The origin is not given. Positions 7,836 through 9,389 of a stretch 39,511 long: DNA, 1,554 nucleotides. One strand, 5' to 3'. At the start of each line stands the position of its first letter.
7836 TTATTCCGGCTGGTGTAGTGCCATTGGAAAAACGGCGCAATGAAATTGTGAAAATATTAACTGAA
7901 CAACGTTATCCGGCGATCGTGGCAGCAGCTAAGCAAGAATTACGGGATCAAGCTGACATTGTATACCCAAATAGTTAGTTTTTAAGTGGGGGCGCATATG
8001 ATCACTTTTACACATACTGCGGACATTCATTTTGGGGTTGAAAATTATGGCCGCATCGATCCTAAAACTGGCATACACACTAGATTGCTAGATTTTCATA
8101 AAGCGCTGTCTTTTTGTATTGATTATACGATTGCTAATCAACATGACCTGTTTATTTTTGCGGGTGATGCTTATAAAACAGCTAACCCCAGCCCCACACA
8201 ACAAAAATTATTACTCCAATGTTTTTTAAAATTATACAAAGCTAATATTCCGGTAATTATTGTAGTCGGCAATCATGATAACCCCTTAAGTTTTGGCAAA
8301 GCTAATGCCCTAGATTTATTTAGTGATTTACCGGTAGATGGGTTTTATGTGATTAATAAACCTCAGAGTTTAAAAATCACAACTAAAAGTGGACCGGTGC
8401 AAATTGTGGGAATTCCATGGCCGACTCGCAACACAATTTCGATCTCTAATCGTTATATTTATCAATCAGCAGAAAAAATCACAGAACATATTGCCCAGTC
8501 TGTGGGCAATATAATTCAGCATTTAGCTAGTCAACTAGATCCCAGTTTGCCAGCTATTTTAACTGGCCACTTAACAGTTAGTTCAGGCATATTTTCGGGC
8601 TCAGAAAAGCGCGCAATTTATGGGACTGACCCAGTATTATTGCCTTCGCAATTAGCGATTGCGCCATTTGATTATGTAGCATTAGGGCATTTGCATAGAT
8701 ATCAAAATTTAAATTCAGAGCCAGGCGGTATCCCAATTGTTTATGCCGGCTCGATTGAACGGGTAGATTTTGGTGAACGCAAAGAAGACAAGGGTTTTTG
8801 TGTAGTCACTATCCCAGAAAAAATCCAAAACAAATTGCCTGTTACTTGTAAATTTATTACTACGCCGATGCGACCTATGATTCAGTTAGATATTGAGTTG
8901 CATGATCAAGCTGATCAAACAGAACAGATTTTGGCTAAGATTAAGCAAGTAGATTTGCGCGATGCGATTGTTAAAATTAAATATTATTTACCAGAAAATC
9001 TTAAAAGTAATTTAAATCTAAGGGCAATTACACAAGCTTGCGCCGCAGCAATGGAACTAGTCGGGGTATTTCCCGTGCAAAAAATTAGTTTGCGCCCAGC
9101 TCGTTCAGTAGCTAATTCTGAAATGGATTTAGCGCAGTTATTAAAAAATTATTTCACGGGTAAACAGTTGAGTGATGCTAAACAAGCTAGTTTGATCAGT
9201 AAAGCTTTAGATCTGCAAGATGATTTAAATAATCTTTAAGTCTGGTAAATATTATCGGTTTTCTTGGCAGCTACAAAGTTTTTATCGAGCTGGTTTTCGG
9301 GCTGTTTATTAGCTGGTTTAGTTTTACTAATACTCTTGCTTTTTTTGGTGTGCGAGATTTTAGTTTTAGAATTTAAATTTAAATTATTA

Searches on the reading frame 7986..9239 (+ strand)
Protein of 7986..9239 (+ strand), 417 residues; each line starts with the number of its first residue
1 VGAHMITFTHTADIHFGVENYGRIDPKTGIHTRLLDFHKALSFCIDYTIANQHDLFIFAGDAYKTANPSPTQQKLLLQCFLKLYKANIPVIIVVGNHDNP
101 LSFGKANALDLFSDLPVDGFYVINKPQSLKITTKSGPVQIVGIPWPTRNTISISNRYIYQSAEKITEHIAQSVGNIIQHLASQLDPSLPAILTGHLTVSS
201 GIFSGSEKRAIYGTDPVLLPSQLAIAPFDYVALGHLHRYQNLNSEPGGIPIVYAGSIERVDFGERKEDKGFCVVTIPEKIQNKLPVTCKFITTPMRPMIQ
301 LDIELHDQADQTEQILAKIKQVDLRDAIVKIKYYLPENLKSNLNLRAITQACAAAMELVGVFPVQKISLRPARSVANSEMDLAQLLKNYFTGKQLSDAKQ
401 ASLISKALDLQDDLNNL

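Call 22: search_protein_families(library=pfam, max_evalue=0.001, proteins=[window:7986-9239:+])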
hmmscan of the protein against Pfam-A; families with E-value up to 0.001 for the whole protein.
window:7986-9239:+ (417 aa): 2 families
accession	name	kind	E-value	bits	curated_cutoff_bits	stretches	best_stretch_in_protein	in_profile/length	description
PF00149.33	Metallophos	-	1.4e-12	48.9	21.5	1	7-239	2-191/191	Calcineurin-like phosphoesterase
PF12850.12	Metallophos_2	-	3.6e-05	24.3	27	0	229-276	109-151/154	Calcineurin-like phosphoesterase superfamily domain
